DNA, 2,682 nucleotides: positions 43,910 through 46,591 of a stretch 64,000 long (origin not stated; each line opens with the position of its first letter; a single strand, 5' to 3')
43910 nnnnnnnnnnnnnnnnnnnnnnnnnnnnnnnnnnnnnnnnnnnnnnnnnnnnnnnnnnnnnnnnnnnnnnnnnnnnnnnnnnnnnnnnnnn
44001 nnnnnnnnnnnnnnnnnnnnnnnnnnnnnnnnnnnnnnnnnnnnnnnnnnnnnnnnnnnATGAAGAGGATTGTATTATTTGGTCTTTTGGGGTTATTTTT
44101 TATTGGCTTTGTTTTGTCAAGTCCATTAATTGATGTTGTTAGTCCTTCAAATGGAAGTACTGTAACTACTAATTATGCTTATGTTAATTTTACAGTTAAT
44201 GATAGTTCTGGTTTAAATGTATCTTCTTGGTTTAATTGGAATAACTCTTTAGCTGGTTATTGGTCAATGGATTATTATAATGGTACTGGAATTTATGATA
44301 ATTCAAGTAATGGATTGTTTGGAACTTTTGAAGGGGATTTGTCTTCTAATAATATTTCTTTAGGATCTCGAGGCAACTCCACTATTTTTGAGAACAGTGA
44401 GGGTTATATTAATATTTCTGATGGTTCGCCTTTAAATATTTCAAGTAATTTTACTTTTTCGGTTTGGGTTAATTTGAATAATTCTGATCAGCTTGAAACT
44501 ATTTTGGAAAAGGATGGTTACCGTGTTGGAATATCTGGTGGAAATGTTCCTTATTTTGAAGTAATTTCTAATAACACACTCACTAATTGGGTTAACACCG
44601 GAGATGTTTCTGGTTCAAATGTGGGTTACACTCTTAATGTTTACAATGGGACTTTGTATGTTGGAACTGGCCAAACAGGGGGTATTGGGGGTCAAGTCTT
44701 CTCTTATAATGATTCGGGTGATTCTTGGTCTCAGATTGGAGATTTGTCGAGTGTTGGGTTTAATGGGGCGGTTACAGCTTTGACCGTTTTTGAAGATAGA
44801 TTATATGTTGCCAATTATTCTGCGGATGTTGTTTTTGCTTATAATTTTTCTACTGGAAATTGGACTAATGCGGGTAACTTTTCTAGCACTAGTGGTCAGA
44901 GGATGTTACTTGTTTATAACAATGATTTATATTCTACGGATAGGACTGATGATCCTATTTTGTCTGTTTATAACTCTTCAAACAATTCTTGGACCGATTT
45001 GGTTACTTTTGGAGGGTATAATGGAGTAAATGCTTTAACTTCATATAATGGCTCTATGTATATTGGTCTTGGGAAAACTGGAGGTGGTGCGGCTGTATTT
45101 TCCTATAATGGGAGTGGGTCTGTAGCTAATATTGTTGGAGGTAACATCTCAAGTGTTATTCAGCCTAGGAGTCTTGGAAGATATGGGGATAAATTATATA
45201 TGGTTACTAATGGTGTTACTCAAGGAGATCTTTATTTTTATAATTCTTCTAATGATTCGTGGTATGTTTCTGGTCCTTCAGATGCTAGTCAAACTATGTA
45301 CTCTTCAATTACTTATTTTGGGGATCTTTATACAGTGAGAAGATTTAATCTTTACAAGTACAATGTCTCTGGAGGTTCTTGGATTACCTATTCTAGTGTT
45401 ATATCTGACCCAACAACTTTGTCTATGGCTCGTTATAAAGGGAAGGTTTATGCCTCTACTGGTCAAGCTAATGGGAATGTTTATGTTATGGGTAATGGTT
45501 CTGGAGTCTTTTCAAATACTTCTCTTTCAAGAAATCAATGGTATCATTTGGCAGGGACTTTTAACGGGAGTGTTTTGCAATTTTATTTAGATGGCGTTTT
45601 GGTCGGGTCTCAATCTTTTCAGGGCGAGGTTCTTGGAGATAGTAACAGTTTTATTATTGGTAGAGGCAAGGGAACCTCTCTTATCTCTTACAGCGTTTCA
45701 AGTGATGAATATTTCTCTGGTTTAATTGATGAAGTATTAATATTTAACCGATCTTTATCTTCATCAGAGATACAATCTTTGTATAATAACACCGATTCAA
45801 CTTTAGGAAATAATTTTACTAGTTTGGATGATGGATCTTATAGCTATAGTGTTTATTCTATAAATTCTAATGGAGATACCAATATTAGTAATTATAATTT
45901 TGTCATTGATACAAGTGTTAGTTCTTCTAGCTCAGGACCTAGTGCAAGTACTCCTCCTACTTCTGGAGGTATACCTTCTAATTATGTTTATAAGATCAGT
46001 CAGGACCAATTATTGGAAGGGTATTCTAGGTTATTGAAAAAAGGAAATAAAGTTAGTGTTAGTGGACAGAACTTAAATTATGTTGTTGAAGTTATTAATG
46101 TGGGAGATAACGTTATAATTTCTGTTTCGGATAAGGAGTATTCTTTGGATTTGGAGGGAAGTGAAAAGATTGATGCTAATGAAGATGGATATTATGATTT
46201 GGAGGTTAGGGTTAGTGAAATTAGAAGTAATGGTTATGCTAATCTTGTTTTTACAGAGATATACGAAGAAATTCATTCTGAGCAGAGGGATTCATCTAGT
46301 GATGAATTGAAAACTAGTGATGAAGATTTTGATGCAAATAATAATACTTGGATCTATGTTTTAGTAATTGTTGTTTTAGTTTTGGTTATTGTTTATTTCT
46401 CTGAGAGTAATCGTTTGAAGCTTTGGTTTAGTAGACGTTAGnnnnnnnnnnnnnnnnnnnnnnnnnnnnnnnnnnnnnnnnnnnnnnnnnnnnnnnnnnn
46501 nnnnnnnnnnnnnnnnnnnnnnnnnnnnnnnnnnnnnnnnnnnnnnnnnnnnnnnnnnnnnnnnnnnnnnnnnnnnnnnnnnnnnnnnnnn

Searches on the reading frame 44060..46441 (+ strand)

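Call 62: search_protein_families(library=pfam, proteins=[window:44060-46441:+], max_evalue=0.00001)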
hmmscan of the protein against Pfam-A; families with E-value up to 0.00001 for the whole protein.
window:44060-46441:+ (793 aa): 1 family
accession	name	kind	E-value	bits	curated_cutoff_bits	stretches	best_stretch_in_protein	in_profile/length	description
PF13385.13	Laminin_G_3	-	4.4e-22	79.3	27.6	1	466-572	48-151/151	Concanavalin A-like lectin/glucanases superfamily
